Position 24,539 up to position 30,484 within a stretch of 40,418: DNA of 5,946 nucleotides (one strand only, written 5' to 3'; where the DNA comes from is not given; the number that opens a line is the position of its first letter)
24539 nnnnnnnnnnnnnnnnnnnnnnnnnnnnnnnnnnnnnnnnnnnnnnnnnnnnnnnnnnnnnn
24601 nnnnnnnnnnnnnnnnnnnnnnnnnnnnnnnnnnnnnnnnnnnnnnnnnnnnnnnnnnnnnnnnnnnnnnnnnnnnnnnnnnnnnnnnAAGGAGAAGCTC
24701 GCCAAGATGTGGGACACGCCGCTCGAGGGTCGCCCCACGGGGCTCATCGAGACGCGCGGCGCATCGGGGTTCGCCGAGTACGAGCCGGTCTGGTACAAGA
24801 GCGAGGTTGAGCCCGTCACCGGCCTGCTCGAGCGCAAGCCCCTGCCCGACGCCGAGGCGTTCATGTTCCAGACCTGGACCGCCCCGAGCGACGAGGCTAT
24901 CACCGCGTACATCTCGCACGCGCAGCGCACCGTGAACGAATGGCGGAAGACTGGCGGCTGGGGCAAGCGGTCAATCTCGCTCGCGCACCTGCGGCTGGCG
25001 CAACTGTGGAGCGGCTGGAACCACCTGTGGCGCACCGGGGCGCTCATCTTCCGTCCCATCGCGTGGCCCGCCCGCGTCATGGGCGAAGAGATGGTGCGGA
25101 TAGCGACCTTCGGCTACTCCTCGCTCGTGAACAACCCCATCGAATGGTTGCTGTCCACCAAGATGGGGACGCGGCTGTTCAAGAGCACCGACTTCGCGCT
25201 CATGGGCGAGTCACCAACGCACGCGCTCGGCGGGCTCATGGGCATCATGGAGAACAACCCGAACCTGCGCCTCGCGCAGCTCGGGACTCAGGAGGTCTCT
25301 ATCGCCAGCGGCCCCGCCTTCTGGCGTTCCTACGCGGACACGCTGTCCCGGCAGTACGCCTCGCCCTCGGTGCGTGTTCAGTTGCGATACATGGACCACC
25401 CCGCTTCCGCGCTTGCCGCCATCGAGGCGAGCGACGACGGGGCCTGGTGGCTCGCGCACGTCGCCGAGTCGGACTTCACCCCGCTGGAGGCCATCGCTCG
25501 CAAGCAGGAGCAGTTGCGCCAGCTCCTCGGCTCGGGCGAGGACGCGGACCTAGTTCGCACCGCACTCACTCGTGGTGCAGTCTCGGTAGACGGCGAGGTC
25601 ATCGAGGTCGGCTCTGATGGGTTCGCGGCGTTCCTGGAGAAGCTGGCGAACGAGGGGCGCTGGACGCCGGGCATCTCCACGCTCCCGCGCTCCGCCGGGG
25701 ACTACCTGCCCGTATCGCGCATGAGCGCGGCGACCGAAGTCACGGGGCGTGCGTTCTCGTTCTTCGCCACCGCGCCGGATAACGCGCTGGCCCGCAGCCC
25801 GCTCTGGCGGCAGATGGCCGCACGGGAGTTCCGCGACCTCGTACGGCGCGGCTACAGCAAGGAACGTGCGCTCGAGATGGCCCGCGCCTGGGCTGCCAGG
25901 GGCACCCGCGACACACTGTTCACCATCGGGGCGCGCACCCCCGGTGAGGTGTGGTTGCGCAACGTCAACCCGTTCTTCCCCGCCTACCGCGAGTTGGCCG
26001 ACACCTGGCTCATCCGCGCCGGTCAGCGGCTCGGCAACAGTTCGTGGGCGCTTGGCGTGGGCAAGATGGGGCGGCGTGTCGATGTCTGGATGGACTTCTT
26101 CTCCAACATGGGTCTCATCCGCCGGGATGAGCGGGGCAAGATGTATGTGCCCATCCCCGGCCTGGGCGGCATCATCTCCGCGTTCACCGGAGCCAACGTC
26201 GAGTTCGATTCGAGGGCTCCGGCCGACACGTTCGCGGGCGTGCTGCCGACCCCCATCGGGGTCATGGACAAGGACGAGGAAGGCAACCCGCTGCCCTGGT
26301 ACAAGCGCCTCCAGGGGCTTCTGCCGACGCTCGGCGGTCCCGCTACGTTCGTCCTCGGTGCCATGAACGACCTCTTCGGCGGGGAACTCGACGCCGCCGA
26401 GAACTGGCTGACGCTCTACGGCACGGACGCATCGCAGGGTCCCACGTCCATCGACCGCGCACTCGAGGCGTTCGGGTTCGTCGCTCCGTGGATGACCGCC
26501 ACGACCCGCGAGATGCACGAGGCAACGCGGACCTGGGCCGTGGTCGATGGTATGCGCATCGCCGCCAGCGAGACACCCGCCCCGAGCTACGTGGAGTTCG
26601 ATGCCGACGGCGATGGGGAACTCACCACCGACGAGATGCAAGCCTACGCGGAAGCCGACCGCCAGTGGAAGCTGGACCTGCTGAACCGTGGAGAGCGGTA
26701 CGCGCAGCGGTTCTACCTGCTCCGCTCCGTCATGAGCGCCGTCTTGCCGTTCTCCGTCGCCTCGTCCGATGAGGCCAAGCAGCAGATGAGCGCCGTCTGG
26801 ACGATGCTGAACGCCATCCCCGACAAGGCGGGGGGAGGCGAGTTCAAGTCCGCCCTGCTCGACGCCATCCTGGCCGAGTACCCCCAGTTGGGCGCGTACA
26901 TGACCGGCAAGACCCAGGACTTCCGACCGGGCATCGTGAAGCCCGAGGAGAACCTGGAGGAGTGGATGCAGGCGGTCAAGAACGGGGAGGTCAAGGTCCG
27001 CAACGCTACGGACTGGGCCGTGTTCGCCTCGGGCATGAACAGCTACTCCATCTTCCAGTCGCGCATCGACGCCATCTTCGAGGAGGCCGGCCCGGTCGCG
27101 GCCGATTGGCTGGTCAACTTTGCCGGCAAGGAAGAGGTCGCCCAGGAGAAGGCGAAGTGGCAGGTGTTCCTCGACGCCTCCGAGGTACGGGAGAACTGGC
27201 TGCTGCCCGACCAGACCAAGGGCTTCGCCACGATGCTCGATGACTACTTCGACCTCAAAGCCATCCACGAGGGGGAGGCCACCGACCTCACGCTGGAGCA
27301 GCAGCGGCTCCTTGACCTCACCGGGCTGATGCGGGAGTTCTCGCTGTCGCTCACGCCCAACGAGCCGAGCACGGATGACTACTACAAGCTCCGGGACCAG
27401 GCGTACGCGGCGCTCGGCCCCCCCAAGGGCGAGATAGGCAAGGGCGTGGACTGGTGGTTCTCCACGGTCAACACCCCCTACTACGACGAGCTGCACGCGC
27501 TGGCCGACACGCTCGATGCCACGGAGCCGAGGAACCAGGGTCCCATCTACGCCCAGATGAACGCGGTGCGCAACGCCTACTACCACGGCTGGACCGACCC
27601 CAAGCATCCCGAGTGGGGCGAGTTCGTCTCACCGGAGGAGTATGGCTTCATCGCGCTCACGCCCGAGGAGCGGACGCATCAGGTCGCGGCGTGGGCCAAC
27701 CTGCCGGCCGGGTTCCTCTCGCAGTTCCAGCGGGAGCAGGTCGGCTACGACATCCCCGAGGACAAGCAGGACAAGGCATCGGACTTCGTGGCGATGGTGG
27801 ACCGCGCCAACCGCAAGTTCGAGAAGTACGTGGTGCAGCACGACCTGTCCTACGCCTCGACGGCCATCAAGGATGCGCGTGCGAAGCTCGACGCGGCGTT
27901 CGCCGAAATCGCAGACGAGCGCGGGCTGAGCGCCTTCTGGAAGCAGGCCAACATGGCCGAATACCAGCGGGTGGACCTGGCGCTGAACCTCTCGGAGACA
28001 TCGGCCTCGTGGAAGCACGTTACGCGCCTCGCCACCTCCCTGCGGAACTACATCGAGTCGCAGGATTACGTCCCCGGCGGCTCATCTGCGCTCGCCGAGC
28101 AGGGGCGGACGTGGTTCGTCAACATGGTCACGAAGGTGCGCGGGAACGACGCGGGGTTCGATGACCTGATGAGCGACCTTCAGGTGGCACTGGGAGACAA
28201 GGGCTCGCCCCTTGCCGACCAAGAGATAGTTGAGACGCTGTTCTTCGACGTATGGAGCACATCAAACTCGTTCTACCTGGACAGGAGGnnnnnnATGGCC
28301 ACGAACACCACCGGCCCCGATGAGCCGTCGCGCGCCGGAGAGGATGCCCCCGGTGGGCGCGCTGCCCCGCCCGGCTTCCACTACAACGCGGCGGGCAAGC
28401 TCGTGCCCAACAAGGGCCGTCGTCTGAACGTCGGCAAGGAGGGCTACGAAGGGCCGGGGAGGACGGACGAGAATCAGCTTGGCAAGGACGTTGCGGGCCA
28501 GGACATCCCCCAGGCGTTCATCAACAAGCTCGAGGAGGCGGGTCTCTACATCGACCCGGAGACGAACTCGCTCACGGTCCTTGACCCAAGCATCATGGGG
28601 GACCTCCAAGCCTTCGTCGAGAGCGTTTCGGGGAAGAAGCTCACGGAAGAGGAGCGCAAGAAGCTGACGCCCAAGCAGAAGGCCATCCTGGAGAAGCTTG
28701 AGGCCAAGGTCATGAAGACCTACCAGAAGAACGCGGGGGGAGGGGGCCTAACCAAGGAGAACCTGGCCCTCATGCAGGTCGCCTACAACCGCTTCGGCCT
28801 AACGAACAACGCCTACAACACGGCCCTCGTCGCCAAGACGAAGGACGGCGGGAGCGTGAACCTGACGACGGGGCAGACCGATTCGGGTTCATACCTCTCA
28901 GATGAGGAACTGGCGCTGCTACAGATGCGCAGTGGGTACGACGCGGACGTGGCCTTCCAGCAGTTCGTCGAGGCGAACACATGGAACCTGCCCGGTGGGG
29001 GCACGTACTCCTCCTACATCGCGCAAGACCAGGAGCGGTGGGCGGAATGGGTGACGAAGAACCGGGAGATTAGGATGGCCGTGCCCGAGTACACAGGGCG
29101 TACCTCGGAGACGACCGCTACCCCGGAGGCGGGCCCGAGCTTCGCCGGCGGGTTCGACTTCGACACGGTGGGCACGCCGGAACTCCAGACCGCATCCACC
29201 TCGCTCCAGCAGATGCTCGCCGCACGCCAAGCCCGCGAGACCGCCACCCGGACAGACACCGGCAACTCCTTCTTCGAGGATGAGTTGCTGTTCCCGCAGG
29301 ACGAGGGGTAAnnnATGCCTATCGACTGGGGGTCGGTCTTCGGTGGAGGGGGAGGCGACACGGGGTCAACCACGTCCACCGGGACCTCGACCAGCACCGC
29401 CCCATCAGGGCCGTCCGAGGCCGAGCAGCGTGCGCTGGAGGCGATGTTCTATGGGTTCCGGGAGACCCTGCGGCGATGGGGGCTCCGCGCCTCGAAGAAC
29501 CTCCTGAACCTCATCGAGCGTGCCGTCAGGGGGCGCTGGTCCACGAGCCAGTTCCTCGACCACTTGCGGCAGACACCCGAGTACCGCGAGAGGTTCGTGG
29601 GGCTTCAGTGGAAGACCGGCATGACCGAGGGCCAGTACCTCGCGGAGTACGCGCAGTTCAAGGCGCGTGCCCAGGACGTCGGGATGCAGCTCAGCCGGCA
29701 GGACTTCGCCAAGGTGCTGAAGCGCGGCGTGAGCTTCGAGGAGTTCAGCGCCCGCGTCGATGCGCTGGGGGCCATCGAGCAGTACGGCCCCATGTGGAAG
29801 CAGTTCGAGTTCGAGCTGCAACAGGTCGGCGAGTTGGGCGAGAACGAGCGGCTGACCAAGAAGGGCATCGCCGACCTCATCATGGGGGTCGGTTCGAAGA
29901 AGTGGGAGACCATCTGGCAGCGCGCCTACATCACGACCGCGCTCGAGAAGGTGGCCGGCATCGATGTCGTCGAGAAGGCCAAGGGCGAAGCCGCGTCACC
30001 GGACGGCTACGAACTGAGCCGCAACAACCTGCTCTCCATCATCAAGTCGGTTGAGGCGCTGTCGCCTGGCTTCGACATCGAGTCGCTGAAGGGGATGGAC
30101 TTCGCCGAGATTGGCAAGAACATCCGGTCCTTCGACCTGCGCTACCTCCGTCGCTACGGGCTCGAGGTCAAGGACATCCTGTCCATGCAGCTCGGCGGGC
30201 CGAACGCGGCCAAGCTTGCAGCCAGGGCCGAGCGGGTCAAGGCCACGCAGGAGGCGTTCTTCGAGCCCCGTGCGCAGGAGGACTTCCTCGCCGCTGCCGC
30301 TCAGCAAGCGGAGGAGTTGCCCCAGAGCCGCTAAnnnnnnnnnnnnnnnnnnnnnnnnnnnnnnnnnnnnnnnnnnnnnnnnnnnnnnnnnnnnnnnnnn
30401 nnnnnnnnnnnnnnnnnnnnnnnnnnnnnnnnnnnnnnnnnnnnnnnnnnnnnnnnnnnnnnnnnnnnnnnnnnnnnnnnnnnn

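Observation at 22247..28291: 2014-aa ORF between portal and scaffold/capsid: giant head-module protein with a perfect EF-hand / DxDGD loop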

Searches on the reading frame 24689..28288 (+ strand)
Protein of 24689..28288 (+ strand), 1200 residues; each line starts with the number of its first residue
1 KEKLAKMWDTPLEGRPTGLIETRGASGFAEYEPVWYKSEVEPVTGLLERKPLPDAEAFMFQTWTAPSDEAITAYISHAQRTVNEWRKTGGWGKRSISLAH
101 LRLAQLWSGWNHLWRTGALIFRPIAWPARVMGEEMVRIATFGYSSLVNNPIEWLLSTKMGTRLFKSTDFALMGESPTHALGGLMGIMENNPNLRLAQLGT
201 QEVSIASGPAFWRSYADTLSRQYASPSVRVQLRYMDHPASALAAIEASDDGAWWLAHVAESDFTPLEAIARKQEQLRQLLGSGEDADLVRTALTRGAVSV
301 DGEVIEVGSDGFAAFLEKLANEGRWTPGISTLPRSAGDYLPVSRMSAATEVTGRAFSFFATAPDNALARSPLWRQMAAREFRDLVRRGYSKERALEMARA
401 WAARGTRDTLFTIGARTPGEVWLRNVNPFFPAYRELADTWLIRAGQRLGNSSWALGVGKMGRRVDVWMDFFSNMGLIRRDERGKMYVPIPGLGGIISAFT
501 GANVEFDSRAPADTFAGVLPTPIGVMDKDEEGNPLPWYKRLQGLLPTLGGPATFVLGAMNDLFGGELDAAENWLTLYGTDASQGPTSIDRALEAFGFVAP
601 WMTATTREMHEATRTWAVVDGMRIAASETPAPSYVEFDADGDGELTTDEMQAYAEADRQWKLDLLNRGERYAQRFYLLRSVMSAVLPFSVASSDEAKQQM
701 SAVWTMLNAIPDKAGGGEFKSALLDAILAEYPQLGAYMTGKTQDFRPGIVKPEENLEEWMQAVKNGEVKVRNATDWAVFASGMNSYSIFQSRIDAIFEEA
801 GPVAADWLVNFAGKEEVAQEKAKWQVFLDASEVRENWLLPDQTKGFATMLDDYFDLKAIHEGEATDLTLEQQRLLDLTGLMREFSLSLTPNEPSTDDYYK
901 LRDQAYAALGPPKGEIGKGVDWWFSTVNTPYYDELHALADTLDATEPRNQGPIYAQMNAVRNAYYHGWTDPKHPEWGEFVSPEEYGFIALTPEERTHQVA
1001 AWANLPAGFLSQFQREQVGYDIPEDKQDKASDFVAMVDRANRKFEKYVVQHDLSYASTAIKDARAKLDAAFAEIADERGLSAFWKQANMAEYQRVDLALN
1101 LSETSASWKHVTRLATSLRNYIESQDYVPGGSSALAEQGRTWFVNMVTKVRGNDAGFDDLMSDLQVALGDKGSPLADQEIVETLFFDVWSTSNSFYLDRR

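Call 46: predict_structure(alignment_id=A3)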
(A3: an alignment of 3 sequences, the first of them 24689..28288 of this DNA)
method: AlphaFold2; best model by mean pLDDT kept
length: 1200 residues; sequences in the alignment: 3
mean_pLDDT: 42.0   pTM: 0.26
mean pLDDT of the five models: 42.0, 41.4, 39.8, 39.7, 38.8
residues with pLDDT >= 90: 0; 70-90: 105; 50-70: 246; < 50: 849
segments of 3 or more residues with pLDDT < 50: 1-207, 260-262, 332-379, 381-390, 393-624, 670-761, 763-766, 769-902, 908-911, 942-955, 1003-1012, 1018-1027, 1044-1063, 1086-1103, 1126-1133, 1168-1174, 1187-1200
pLDDT, mean of each block of 10 residues (from residue 1): 28 29 30 37 35 32 24 28 29 26 29 29 28 32 28 32 26 25 26 26 39 65 56 75 74 53 66 67 76 72 71 81 73 34 23 27 29 41 42 45 38 29 28 30 25 25 35 42 39 35 28 20 27 35 28 27 29 26 27 28 28 41 51 73 75 73 57 39 27 29 34 33 36 31 26 41 48 38 30 40 33 32 31 23 28 42 37 37 29 35 49 55 62 58 41 50 55 58 54 51 41 51 48 57 46 34 54 67 48 36 58 66 47 56 77 71 55 51 49 26
secondary structure, 60 per line:
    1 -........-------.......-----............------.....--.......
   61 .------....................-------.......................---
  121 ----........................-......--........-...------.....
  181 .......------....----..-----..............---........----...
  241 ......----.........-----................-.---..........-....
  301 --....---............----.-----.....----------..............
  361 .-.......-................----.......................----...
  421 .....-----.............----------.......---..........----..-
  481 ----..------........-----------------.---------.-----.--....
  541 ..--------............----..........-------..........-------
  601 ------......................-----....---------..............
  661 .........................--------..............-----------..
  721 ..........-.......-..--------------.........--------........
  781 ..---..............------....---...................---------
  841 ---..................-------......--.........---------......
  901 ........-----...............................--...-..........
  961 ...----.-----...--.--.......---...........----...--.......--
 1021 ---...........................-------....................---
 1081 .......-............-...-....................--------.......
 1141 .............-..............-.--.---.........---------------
elements in order (helices of 4 or more, strands of 3 or more residues): H2-9 E17-23 E29-40 E47-51 H54-61 H68-87 H95-117 H125-148 H150-155 H158-165 H176-187 H194-197 H209-222 H226-233 H238-246 H251-259 H265-280 H286-295 E297-300 E303-306 H310-321 H347-361 H363-369 H371-386 H391-413 H418-425 H431-443 H454-460 H464-473 H493-500 H537-542 H551-562 H567-576 H584-593 H607-628 H634-637 H647-685 H694-707 H719-730 H732-738 H756-764 H773-782 H786-799 H806-809 H813-831 H844-861 H869-874 H877-885 H895-908 H914-944 H951-963 H982-988 H992-1002 H1012-1018 H1024-1050 H1058-1077 H1081-1087 H1089-1100 H1106-1125 H1134-1153 H1155-1168 H1177-1185
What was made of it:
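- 26600..26635 (+): EF-hand-type 12-residue loop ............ (aa 1452-1463). It is a clade-specific insert and a probable Ca2+ site. AF2 models helix-loop-helix here at pLDDT about 73-75 (call 46).
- On EF-hand Ca2+-binding motif: DSSP on the AF2 model gives helices at aa 1448-1451 and 1461-1499 around the loop, at pLDDT about 73-75 (call 46).
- AF2 models helix-loop-helix there (call 46).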

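Call 55: fold_search(model_id=the predicted structure, library=pdb)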
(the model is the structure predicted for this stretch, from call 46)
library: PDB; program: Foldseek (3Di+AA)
matches with E <= 10: 42; with E <= 0.001: 0
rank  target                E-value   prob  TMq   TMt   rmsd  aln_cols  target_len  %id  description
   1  7z8k_e                5.1e-01  0.10  0.06  0.09  45.7       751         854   11  Cytoplasmic dynein (A1) bound to BICDR1 (released 2022-07-27)
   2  4qex_B                1.1e+00  0.05  0.05  0.08  31.6       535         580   10  Crystal structure of PfEBA-175 RII in complex with a Fab fragment from inhibitory antibody R217 (released 2014-06-04)
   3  8pnt_A                1.5e+00  0.04  0.07  0.09  32.3       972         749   10  Structure of the human nuclear cap-binding complex bound to PHAX and m7G-capped RNA (released 2024-01-17)
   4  7ag9_A                1.6e+00  0.05  0.05  0.11  30.6       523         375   10  Structure of the Kar9 protein (released 2021-07-07)
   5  8zbt                  1.8e+00  0.03  0.08  0.08  42.4      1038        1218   10  Cryo-EM structure of nanodisc-reconstituted human MRP4 withE1202Q mutation (in complex with 5-Fluorouracil) (released 2025-04-09)
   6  7fik_K                1.8e+00  0.02  0.06  0.08  36.8       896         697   11  The cryo-EM structure of the CR subunit from X. laevis NPC (released 2022-11-09)
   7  9sob_M                2.1e+00  0.03  0.06  0.09  30.2       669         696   11  Structural Model of the Nuclear Pore Complex in Arabidopsis thaliana (released 2025-11-05)
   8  6n1z_A                2.7e+00  0.03  0.09  0.10  29.4      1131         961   11  Importin-9 bound to H2A-H2B (released 2019-03-20)
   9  9qoo_A                3.1e+00  0.03  0.10  0.11  29.0      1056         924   10  Composite model: Ternary complex of the human 20S proteasome in complex with Importin-9 and two homodimers of Akirin-2 (released 2026-01-28)
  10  6n1z_D                3.1e+00  0.03  0.09  0.10  29.2      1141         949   11  Importin-9 bound to H2A-H2B (released 2019-03-20)
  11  8fbo_A                3.7e+00  0.10  0.08  0.20  17.0       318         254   13  Improving the secretion of designed protein assemblies through negative design of cryptic transmembrane domains (released 2023-03-22)
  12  8tj5_P                3.7e+00  0.01  0.07  0.05  34.5      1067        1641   10  Inner spoke ring of the yeast NPC (released 2023-10-11)
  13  8hw4                  3.8e+00  0.01  0.07  0.07  38.8      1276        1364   10  Cryo-EM structure of dehydroepiandrosterone sulfate-bound human ABC transporter ABCC3 in nanodiscs (released 2023-06-07)
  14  2qj0                  4.3e+00  0.01  0.06  0.07  33.8      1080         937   11  Structure of the yeast U-box-containing ubiquitin ligase Ufd2p (released 2007-09-18)
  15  9li5                  4.9e+00  0.01  0.07  0.06  46.0      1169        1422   11  Structure of the wild-type ABCC2 in Arabidopsis thaliana in the apo state (released 2025-12-24)
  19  4uzy_A                5.3e+00  0.03  0.07  0.10  26.6       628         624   13  Crystal structure of the Chlamydomonas IFT70 and IFT52 complex (released 2014-11-05)
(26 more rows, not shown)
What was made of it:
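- On Two-barrel (DPBB) RNA polymerases, including the crAss-like virion RNAP: Foldseek found nothing (call 55).
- Tried and rejected: Foldseek against the PDB found nothing with E below 0.5 (call 55).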

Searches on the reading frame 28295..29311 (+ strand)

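Call 3: search_protein_families(library=pfam, proteins=[window:28295-29311:+], max_evalue=0.01)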
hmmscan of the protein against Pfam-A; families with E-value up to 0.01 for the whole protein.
window:28295-29311:+ (338 aa): 0 families

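Call 4: search_protein_families(library=phrogs, proteins=[window:28295-29311:+], max_evalue=0.01)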
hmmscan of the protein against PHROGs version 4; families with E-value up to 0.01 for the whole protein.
window:28295-29311:+ (338 aa): 1 family
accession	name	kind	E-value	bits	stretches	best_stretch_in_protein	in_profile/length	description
phrog_2093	-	unknown function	0.0013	19.6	1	289-323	8-42/60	-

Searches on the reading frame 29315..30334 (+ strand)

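Call 3: search_protein_families(library=pfam, proteins=[window:29315-30334:+], max_evalue=0.01)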
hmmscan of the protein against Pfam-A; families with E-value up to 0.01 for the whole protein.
window:29315-30334:+ (339 aa): 0 families

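Call 4: search_protein_families(library=phrogs, proteins=[window:29315-30334:+], max_evalue=0.01)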
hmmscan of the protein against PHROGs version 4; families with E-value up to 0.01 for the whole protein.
window:29315-30334:+ (339 aa): 2 families
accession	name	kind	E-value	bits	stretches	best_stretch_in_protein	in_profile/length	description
phrog_8424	-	unknown function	7.2e-05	23.5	1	47-150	128-237/392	-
phrog_6654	-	unknown function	0.00011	22.6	1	11-88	126-189/428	-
